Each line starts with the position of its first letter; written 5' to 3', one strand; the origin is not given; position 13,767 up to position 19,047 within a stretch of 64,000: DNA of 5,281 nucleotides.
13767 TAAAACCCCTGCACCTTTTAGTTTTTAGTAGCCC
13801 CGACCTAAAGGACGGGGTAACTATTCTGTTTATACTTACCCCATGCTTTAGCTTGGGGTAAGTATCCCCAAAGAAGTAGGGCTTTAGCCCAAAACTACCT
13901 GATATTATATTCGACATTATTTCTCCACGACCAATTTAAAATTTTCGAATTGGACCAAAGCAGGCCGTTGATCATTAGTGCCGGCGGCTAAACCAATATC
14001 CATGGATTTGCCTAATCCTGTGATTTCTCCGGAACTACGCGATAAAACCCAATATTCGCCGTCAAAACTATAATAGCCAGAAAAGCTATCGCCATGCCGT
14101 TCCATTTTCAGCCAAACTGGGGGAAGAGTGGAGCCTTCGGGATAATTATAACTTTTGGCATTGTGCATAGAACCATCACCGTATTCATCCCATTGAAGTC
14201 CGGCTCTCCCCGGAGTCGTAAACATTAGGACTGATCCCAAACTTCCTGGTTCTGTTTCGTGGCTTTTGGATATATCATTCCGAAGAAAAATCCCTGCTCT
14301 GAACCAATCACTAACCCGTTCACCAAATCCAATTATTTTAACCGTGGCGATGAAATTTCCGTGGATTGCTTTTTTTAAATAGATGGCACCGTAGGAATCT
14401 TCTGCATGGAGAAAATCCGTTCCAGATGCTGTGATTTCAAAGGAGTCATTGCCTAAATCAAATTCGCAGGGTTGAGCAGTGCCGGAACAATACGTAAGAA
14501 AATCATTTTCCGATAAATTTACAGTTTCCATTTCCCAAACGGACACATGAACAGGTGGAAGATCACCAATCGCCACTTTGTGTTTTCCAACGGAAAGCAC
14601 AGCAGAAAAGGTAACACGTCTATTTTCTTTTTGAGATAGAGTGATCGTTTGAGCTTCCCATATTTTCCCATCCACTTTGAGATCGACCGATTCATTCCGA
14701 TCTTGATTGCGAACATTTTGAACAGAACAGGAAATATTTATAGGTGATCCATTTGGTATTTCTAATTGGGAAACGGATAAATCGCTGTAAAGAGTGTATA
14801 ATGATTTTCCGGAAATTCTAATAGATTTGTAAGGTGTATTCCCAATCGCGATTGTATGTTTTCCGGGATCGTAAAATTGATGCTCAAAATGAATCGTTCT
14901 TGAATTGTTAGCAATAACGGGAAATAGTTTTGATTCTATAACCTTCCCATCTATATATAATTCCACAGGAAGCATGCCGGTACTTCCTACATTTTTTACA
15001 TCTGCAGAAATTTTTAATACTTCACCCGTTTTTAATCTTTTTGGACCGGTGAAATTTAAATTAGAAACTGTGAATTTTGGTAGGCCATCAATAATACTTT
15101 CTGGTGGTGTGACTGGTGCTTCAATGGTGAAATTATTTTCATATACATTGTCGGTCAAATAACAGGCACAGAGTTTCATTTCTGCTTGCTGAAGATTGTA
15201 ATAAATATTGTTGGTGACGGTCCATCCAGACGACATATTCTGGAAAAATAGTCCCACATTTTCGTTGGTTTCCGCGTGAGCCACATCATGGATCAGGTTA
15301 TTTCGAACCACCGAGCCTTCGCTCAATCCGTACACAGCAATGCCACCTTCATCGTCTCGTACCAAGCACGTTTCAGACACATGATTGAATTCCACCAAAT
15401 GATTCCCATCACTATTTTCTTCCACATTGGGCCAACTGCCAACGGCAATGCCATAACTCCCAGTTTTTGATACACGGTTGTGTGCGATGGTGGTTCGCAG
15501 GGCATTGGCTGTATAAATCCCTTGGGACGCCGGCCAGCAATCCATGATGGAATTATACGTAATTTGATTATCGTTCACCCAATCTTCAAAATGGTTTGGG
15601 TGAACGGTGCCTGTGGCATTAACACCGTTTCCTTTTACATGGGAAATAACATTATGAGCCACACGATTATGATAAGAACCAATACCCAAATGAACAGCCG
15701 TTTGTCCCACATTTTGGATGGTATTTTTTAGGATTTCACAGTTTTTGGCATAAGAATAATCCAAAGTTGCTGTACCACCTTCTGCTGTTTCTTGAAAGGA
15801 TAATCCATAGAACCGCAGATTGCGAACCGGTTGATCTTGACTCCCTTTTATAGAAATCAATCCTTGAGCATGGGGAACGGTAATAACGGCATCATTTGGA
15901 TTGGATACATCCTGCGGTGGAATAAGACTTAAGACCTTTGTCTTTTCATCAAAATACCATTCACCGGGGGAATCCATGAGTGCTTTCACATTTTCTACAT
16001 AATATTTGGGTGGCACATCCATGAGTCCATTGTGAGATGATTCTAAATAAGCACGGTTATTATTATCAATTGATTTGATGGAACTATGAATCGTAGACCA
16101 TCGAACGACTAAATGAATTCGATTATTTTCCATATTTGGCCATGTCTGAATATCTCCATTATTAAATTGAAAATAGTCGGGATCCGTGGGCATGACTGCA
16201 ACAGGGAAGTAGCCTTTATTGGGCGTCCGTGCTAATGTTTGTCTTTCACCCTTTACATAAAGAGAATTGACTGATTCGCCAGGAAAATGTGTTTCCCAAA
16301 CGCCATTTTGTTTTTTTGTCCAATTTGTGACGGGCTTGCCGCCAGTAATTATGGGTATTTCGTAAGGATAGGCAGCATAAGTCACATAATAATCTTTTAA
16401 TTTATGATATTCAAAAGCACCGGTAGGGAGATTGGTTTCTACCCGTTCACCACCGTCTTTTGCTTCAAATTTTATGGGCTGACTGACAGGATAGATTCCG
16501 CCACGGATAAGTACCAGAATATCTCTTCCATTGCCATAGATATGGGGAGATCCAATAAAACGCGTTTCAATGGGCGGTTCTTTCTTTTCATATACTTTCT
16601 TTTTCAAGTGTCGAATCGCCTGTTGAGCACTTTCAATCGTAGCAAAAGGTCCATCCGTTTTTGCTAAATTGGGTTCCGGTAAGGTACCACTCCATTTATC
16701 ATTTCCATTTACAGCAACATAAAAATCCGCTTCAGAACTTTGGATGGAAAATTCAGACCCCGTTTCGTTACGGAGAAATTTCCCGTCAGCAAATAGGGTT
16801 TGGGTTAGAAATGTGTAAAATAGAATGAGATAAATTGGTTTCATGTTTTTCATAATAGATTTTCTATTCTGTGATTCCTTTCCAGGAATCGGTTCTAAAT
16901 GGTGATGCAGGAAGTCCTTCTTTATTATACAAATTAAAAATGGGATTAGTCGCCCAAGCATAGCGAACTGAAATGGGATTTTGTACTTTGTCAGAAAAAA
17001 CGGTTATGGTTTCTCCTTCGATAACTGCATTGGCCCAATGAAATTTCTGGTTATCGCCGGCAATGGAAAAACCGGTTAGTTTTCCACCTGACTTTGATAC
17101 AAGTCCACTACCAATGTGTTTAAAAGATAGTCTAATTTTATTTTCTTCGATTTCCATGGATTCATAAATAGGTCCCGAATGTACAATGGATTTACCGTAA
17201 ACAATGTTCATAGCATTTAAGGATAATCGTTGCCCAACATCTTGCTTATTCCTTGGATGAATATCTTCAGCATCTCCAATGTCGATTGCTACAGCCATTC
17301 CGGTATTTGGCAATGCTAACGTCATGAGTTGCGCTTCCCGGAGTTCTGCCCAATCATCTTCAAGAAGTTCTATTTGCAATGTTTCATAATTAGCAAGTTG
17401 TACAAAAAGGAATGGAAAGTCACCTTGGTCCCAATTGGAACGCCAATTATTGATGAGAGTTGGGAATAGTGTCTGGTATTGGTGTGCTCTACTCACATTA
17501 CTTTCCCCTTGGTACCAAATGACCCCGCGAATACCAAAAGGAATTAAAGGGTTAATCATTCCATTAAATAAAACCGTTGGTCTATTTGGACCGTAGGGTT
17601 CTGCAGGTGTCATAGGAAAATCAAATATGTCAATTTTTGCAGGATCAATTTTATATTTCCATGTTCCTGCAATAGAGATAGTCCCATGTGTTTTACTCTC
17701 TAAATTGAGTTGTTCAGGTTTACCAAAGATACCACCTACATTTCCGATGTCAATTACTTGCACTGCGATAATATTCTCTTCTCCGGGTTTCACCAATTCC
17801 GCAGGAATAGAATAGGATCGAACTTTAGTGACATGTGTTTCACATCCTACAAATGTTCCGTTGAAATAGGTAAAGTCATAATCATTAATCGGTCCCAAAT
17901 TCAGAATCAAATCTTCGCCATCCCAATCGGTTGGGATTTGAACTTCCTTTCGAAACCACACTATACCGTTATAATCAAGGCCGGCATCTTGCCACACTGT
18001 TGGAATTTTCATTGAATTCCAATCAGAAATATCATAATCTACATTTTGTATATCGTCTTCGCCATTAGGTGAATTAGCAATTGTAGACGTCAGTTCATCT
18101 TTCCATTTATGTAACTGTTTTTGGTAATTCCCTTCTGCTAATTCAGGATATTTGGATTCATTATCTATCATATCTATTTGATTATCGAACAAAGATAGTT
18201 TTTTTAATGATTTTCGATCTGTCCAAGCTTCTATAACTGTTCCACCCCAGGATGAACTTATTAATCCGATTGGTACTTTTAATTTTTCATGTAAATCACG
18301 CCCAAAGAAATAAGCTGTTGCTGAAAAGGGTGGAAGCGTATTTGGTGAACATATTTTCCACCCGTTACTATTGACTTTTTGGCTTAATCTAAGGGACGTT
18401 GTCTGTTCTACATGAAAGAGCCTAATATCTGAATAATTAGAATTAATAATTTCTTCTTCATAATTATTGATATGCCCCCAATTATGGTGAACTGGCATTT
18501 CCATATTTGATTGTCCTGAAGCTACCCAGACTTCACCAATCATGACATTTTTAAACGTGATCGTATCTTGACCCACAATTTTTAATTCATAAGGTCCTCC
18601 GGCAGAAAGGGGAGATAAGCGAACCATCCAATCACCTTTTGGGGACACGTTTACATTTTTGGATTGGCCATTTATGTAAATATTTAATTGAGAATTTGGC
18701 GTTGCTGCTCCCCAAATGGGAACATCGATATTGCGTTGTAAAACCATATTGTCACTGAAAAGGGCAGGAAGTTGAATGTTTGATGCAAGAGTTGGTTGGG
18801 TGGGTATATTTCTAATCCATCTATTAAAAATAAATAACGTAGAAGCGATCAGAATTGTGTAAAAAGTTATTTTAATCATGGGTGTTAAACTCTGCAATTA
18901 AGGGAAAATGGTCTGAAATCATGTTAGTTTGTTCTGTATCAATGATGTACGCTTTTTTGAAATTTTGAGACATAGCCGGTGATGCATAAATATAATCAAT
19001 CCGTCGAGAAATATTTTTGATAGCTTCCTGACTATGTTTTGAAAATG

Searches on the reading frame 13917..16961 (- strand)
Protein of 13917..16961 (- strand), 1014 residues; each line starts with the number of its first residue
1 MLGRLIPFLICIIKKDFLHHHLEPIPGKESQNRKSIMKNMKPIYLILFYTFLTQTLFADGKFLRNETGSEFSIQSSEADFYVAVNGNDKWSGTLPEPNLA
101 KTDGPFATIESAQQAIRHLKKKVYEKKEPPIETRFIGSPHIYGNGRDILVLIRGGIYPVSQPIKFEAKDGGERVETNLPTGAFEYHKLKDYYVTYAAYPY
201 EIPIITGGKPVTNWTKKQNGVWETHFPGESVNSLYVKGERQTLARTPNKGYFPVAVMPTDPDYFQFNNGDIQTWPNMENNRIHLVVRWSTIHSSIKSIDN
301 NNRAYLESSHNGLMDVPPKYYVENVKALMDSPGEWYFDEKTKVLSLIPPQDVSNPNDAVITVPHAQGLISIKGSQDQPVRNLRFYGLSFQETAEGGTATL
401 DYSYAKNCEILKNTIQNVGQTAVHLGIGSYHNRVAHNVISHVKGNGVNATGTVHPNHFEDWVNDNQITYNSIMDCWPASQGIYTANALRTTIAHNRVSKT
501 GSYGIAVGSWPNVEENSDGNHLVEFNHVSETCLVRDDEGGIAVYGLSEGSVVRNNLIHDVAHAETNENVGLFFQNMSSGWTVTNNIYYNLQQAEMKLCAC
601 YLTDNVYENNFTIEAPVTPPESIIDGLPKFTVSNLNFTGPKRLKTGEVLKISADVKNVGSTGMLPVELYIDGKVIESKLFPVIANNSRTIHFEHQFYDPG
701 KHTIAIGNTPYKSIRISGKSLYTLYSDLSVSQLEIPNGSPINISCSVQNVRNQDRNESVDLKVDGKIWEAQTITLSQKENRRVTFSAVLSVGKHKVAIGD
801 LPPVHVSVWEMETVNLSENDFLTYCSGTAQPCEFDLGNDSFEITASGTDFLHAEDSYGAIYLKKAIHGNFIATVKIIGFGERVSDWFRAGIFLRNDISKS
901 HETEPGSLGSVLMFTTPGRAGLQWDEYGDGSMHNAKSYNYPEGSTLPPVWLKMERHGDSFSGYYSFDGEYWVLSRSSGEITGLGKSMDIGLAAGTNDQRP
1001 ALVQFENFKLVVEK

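Call 20: search_protein_families(library=pfam, proteins=[window:13917-16961:-], max_evalue=0.001)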
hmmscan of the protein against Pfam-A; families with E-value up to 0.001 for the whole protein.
window:13917-16961:- (1014 aa): 3 families
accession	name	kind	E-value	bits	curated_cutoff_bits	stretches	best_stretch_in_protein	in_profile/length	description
PF13229.12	Beta_helix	-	4.4e-15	56.1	25.9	2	405-585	8-156/158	Right handed beta helix region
PF07705.17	CARDB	-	5.8e-06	26.9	22.7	0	628-707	2-82/101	CARDB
PF07081.18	DUF1349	-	2.1e-05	24.7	32.4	1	943-1010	111-176/179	Protein of unknown function (DUF1349)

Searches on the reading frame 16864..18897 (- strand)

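Call 20: search_protein_families(library=pfam, proteins=[window:16864-18897:-], max_evalue=0.001)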
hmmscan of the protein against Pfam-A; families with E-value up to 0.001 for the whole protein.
window:16864-18897:- (677 aa): 2 families
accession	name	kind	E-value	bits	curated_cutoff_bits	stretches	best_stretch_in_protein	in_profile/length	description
PF03629.24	SASA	-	8.1e-20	71.8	24.8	2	456-558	120-220/226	Carbohydrate esterase, sialic acid-specific acetylesterase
PF02837.24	Glyco_hydro_2_N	-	1.6e-06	28.6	28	1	292-382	45-134/169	Glycosyl hydrolases family 2, sugar binding domain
